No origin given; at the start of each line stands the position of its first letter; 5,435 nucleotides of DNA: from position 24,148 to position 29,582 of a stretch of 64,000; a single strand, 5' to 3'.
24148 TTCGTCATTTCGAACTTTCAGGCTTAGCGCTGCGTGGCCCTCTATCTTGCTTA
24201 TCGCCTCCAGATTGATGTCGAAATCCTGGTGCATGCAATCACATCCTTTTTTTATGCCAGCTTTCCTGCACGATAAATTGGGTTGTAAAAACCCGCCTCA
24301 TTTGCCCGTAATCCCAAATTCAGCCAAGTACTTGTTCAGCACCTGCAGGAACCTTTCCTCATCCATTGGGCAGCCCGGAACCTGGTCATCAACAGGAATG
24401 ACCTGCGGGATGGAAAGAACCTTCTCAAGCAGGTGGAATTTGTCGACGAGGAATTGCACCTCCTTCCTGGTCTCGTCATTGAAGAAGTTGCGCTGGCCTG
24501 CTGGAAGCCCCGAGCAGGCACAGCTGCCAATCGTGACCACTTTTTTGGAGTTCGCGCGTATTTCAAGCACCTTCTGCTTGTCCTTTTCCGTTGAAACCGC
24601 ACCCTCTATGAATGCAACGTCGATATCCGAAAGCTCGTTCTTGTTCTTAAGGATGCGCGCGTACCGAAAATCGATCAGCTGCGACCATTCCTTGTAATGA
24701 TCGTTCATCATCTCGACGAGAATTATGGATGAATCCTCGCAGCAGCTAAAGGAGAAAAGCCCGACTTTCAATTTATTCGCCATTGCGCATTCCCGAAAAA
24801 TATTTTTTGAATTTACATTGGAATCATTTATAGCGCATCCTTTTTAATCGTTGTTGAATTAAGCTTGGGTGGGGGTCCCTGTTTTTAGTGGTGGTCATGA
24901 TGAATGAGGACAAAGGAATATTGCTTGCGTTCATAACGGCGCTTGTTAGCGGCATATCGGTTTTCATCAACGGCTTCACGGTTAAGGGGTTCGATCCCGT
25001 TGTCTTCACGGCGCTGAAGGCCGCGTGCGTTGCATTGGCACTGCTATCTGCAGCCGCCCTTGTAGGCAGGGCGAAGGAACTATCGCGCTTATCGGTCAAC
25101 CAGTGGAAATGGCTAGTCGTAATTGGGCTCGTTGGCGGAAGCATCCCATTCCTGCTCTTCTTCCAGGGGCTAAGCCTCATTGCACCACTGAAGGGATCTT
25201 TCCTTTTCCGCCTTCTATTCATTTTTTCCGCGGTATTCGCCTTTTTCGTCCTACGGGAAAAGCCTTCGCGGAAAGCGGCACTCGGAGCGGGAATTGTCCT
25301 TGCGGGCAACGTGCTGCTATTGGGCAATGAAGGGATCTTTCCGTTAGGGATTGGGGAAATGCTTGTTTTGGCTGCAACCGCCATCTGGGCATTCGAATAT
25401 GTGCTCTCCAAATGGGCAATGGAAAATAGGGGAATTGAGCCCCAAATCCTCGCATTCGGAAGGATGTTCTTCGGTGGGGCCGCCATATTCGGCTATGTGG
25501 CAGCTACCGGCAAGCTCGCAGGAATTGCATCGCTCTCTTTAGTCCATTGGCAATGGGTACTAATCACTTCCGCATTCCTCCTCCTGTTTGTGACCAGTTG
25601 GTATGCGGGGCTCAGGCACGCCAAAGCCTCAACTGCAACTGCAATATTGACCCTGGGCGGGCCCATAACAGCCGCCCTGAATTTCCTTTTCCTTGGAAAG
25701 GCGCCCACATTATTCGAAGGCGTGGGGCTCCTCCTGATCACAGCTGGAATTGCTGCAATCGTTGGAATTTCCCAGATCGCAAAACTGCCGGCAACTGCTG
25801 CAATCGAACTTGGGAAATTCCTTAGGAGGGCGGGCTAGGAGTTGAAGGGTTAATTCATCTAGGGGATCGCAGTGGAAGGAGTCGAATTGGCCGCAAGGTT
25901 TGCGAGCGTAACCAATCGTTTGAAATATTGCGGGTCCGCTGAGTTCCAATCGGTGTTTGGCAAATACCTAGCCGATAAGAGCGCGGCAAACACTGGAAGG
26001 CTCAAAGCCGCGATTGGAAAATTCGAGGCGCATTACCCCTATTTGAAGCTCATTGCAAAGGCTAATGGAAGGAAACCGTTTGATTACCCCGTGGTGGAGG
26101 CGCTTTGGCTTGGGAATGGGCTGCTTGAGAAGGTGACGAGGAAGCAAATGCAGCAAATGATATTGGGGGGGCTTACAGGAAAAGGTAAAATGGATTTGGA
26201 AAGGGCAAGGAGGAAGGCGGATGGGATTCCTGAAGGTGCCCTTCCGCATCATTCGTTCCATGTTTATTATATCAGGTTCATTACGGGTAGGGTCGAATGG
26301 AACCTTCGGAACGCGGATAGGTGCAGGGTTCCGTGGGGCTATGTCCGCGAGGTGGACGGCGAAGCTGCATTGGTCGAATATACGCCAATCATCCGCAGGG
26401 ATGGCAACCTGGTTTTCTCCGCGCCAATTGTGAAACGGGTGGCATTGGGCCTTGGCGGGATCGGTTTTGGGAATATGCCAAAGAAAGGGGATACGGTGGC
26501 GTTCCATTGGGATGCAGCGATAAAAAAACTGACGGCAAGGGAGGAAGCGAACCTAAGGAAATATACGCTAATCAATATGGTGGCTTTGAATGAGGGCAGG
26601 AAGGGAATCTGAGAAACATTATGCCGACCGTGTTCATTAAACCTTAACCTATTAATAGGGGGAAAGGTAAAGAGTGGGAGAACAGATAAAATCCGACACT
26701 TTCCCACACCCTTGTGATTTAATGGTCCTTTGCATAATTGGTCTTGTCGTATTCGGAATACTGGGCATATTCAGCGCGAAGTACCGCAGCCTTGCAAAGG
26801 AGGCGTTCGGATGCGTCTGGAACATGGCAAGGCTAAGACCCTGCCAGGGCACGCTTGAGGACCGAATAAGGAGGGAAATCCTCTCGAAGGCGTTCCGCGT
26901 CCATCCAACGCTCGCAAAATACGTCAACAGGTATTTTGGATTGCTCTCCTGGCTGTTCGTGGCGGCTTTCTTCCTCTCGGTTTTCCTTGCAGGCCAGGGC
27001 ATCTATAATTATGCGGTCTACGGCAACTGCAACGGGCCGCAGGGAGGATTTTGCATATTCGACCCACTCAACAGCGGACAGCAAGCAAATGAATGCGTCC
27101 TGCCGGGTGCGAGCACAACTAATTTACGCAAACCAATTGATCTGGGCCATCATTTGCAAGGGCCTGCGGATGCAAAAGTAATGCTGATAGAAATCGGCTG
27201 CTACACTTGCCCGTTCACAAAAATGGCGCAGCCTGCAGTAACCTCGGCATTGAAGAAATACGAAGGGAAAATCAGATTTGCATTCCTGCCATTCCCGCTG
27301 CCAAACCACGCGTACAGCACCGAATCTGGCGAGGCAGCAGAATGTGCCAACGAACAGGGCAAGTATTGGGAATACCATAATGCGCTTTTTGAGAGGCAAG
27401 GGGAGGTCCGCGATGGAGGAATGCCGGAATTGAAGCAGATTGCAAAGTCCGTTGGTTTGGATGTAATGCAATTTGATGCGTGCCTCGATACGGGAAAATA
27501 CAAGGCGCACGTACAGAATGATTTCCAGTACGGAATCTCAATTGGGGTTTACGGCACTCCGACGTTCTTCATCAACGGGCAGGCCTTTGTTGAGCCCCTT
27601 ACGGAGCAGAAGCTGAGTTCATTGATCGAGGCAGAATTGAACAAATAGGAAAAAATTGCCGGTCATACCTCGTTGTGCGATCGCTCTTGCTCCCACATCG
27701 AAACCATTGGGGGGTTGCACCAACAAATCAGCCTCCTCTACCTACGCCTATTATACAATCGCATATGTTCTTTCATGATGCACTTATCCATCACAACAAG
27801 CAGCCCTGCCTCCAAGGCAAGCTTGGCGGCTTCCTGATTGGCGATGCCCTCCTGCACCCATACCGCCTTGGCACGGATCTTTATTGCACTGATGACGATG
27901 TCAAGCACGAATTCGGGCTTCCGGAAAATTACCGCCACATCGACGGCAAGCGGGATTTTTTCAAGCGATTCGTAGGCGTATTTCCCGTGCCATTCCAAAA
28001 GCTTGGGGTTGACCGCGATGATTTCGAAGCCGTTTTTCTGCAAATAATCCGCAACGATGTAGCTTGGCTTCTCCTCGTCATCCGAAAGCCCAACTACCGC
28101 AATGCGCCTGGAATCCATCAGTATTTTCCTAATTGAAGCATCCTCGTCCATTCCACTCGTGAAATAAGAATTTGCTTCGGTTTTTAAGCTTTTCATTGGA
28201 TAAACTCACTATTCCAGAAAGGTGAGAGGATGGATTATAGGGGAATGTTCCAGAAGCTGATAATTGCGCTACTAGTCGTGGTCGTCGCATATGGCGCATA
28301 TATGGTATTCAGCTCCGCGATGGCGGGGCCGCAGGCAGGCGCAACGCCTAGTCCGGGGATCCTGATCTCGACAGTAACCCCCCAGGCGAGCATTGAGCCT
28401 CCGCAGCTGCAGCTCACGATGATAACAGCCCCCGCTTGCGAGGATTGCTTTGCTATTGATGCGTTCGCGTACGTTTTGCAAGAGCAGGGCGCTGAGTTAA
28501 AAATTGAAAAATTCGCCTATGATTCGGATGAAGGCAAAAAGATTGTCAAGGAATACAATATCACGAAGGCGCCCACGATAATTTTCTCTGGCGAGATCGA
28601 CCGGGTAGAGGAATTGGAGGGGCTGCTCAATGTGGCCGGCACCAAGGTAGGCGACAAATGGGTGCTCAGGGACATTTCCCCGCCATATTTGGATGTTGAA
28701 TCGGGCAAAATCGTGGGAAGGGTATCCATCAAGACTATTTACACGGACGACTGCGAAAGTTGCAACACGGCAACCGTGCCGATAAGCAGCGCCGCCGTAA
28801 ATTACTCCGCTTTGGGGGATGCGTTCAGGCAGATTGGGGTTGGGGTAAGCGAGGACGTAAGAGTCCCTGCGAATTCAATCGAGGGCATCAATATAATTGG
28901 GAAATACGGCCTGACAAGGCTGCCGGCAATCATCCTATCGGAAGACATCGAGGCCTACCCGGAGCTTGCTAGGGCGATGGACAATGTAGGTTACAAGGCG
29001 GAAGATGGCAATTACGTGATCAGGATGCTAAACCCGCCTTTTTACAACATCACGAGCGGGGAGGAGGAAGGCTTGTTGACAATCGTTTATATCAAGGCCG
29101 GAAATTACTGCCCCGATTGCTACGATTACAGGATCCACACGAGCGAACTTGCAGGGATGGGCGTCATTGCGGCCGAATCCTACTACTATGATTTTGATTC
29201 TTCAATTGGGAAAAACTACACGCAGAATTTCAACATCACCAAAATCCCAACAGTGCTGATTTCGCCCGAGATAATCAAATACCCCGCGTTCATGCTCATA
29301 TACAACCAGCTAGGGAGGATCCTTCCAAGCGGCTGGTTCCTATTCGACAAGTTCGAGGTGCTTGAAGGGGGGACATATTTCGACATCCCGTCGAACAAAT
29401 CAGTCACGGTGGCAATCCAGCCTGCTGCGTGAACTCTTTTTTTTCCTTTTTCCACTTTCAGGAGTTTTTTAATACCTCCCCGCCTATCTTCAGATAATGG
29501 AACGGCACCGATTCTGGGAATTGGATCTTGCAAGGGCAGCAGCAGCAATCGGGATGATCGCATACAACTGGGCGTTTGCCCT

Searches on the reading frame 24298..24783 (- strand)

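Call 75: search_protein_families(library=pfam, proteins=[window:24298-24783:-], max_evalue=0.0001)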
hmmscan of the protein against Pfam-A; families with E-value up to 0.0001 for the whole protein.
window:24298-24783:- (161 aa): 1 family
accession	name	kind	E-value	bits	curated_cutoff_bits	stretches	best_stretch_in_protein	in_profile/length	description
PF01058.29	Oxidored_q6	-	6e-20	71.7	27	1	19-151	5-127/128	NADH ubiquinone oxidoreductase, 20 Kd subunit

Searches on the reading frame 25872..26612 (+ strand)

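Call 75: search_protein_families(library=pfam, proteins=[window:25872-26612:+], max_evalue=0.0001)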
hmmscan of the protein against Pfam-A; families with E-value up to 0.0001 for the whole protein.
window:25872-26612:+ (246 aa): 1 family
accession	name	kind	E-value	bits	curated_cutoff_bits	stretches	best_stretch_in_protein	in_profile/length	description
PF19927.4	DUF6390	-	8e-42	143.8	25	1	2-241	4-239/244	Family of unknown function (DUF6390)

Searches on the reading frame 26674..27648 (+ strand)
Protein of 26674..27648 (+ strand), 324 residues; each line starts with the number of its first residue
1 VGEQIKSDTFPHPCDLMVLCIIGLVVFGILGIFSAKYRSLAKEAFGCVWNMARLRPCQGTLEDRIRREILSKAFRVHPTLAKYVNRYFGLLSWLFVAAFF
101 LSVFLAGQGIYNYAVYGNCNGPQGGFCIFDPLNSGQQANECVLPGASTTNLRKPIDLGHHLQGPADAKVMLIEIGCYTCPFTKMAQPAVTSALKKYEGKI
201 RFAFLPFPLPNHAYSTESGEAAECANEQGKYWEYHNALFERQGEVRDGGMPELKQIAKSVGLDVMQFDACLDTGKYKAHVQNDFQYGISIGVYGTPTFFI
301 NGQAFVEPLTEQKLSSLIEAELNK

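Call 76: search_protein_families(library=pfam, proteins=[window:26674-27648:+], max_evalue=0.0001)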
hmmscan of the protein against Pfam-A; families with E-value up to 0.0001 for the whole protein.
window:26674-27648:+ (324 aa): 2 families
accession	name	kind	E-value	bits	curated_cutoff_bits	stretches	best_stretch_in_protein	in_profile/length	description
PF13462.12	Thioredoxin_4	-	1.8e-24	87.2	23.2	1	159-320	5-165/165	Thioredoxin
PF01323.26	DSBA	-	4.8e-19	69.3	25.6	1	177-306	8-178/191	DSBA-like thioredoxin domain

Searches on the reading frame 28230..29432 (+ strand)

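Call 12: search_protein_families(library=pfam, proteins=[window:28230-29432:+], max_evalue=0.001)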
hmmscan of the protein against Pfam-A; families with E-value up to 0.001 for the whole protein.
window:28230-29432:+ (400 aa): 1 family
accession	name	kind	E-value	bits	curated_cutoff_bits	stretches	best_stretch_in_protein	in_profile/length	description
PF00085.26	Thioredoxin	-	2.8e-05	24.5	23.5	0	62-132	22-91/103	Thioredoxin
